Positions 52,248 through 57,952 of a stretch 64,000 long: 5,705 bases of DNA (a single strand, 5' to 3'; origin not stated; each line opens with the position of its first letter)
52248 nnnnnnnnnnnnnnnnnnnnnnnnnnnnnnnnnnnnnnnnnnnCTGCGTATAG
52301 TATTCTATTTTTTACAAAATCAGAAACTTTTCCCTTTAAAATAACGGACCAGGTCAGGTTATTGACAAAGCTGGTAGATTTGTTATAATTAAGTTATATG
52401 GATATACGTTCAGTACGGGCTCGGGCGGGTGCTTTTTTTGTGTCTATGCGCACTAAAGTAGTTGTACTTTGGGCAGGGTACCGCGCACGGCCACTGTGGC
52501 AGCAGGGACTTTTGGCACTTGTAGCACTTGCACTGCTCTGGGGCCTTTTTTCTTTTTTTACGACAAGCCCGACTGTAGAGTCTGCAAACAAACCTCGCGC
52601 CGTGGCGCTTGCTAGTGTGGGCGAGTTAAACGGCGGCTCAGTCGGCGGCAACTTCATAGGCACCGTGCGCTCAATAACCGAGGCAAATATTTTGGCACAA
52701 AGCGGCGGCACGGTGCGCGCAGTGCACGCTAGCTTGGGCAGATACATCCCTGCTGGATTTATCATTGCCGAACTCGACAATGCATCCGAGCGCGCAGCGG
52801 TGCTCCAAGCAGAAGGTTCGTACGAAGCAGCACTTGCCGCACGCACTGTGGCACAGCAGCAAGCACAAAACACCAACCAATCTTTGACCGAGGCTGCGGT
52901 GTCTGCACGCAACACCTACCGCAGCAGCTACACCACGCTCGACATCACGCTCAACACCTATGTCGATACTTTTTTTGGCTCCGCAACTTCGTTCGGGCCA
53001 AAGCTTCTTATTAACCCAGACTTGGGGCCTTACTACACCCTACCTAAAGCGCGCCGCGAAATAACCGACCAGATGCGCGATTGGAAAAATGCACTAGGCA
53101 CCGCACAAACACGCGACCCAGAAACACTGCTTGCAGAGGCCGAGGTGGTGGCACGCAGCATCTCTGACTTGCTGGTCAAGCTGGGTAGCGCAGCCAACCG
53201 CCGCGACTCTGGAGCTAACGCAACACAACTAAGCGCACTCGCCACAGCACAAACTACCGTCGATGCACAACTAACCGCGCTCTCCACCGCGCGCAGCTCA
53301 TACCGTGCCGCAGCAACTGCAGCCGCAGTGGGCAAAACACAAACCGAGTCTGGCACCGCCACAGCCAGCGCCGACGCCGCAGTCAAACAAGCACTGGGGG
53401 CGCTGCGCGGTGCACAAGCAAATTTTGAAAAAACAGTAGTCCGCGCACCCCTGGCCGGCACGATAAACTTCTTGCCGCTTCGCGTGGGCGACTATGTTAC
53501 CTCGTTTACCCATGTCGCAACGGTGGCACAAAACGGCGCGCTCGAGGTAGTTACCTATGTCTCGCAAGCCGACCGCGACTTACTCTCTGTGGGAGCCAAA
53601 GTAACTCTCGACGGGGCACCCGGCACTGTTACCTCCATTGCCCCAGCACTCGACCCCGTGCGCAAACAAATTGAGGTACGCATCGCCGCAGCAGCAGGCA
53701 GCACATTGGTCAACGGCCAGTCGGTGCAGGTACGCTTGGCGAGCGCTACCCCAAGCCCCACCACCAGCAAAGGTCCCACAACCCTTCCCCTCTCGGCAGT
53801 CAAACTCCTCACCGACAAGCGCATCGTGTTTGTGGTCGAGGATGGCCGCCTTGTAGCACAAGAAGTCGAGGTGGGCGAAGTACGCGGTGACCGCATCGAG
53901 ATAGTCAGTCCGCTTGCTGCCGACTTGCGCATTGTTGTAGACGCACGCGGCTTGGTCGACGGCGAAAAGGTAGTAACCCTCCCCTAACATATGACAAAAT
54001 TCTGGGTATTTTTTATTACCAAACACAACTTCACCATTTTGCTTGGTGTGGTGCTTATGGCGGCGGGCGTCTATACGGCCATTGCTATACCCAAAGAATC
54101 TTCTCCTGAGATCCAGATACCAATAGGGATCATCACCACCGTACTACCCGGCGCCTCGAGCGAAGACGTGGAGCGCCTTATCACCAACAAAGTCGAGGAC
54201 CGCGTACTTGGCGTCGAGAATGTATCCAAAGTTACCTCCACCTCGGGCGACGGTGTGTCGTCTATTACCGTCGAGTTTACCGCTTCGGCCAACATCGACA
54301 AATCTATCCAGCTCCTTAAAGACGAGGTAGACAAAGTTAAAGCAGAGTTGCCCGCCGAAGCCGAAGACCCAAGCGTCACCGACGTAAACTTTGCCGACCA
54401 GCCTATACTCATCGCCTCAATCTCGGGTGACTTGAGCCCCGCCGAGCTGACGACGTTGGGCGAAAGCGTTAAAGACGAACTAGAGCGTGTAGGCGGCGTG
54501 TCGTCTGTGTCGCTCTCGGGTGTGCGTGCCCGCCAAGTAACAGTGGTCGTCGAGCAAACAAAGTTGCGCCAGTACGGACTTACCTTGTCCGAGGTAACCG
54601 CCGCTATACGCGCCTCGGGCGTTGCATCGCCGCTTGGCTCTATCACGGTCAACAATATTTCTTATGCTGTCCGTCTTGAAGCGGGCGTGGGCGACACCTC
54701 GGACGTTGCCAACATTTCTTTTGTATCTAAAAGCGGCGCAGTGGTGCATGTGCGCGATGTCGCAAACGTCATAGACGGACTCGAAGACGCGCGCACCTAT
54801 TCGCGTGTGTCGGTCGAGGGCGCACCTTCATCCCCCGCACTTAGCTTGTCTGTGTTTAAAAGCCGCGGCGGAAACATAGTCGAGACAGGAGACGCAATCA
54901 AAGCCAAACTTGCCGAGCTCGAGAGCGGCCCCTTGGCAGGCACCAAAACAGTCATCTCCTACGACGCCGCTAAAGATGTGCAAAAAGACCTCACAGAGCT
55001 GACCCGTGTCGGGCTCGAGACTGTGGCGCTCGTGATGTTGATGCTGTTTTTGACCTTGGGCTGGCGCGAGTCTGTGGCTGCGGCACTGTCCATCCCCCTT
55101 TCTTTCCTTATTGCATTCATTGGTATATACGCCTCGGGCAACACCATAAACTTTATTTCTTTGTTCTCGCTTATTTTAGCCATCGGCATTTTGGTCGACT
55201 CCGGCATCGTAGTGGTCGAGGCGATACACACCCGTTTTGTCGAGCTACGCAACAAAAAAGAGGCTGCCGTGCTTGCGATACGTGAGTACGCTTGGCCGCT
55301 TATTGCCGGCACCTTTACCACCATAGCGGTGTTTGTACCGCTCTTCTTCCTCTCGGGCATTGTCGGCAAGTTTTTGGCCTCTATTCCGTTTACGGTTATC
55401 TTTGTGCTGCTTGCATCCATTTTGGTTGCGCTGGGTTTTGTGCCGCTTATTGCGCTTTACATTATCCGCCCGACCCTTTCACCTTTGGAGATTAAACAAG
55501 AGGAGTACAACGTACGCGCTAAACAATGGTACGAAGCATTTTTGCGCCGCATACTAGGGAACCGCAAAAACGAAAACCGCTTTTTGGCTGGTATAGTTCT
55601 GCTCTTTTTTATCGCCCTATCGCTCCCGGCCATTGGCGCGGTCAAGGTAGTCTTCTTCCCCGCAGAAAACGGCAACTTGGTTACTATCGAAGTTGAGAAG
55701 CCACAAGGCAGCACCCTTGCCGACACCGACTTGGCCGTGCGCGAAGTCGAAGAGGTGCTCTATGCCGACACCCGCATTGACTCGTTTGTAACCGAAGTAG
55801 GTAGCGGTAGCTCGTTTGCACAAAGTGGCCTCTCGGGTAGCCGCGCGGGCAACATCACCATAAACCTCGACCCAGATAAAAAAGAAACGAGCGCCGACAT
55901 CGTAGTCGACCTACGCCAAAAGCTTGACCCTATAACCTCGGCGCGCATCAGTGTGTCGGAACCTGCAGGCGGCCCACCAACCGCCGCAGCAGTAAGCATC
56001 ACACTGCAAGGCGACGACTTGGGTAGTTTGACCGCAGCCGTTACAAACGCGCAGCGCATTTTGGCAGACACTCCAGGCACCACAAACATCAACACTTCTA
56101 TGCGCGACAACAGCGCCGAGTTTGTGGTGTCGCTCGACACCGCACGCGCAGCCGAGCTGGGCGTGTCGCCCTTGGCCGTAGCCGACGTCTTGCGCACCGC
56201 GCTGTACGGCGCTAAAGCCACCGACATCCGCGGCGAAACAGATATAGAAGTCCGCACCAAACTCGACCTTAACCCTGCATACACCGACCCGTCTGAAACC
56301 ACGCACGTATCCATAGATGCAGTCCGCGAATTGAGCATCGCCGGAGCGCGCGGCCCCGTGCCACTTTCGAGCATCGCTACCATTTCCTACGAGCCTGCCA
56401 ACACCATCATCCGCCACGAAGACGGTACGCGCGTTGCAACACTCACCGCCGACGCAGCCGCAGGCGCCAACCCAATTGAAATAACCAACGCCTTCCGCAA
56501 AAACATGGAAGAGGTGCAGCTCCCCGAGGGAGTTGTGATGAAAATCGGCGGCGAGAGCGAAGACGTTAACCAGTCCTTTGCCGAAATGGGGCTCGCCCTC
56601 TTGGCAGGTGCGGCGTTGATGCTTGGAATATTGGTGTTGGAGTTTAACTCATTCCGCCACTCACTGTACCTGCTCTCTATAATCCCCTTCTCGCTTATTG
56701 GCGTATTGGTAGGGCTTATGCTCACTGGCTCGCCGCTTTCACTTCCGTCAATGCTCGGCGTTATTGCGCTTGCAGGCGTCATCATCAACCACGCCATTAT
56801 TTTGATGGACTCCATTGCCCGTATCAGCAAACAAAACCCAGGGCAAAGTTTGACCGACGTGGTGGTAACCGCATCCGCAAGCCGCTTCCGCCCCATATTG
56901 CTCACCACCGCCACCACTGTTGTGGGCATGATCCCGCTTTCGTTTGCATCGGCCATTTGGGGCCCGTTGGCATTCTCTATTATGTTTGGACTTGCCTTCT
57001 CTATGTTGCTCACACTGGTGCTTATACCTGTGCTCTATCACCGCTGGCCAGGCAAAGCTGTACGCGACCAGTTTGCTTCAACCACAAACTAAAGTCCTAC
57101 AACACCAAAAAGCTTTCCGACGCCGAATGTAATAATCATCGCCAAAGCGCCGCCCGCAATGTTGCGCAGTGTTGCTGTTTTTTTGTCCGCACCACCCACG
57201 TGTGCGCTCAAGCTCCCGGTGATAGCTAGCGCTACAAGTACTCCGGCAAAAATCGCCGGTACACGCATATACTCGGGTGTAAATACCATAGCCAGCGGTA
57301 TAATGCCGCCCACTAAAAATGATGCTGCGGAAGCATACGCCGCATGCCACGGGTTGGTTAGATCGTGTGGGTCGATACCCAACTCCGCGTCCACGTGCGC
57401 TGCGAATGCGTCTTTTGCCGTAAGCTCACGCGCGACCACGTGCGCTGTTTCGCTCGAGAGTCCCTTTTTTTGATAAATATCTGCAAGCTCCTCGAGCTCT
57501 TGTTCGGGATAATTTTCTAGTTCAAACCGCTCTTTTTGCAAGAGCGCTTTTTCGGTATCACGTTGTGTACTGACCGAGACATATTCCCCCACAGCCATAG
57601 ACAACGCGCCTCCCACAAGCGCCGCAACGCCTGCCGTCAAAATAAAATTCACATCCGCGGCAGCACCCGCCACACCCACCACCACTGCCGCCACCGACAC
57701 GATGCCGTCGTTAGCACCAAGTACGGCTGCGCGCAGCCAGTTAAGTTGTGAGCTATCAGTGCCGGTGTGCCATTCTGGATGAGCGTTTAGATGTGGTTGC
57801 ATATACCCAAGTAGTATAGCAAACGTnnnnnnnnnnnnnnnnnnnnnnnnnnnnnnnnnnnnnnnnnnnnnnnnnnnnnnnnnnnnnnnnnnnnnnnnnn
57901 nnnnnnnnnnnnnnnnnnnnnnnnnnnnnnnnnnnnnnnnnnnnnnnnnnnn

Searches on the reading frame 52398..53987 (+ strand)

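Call 44: search_protein_families(library=pfam, proteins=[window:52398-53987:+], max_evalue=0.0001)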
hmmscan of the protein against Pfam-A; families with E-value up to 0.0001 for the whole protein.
window:52398-53987:+ (529 aa): 2 families
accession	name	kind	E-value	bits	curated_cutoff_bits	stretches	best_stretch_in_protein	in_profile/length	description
PF13437.12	HlyD_3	-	1.1e-11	45.8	22.2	1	347-434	1-96/106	HlyD family secretion protein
PF16576.10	HlyD_D23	-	1.2e-06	28.4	30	1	292-430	53-200/214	Barrel-sandwich domain of CusB or HlyD membrane-fusion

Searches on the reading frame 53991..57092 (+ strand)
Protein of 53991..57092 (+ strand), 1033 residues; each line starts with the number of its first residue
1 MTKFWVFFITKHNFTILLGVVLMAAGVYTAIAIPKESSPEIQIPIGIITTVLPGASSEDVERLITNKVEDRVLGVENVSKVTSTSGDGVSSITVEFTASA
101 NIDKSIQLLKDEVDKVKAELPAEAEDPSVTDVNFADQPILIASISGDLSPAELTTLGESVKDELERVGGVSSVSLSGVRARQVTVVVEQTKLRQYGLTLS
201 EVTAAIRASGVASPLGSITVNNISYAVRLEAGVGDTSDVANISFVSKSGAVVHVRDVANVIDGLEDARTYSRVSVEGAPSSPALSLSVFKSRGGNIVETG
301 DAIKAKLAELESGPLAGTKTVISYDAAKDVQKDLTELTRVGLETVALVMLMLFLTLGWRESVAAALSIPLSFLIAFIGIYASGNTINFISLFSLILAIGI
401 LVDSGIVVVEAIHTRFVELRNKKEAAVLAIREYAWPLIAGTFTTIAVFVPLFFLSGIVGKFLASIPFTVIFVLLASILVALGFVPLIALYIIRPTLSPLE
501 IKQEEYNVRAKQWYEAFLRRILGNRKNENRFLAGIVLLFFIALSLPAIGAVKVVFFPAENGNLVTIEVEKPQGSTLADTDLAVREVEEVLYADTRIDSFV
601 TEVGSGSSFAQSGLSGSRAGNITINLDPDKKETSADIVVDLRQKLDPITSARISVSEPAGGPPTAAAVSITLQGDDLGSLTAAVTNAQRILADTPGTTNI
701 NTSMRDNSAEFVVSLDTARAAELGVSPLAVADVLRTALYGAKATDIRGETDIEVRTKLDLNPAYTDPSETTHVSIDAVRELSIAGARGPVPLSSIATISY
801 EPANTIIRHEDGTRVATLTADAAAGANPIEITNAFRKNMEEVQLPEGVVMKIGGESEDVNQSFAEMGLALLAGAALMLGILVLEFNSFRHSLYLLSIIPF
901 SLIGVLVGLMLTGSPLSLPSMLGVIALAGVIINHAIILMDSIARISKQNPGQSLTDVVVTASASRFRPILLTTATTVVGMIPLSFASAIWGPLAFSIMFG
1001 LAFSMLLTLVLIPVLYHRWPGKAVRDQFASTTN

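Call 44: search_protein_families(library=pfam, proteins=[window:53991-57092:+], max_evalue=0.0001)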
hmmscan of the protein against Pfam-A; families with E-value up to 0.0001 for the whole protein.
window:53991-57092:+ (1033 aa): 1 family
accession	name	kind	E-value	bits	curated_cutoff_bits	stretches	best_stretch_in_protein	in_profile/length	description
PF00873.25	ACR_tran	-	5.4e-182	607.5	28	1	6-1016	3-1017/1021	AcrB/AcrD/AcrF family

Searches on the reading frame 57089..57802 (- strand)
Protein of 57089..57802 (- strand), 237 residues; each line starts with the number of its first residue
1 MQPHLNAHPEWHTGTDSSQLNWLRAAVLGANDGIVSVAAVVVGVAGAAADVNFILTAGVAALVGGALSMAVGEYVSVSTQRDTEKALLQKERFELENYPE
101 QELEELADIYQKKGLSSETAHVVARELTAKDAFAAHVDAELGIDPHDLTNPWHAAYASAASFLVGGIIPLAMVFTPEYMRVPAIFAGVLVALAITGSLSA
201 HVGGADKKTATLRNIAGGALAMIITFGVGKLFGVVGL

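Call 44: search_protein_families(library=pfam, proteins=[window:57089-57802:-], max_evalue=0.0001)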
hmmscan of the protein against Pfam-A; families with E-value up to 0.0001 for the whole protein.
window:57089-57802:- (237 aa): 1 family
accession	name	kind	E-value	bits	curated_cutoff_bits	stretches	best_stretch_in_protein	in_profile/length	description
PF01988.24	VIT1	-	1.1e-68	231.7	28.1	1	23-230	1-214/214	VIT family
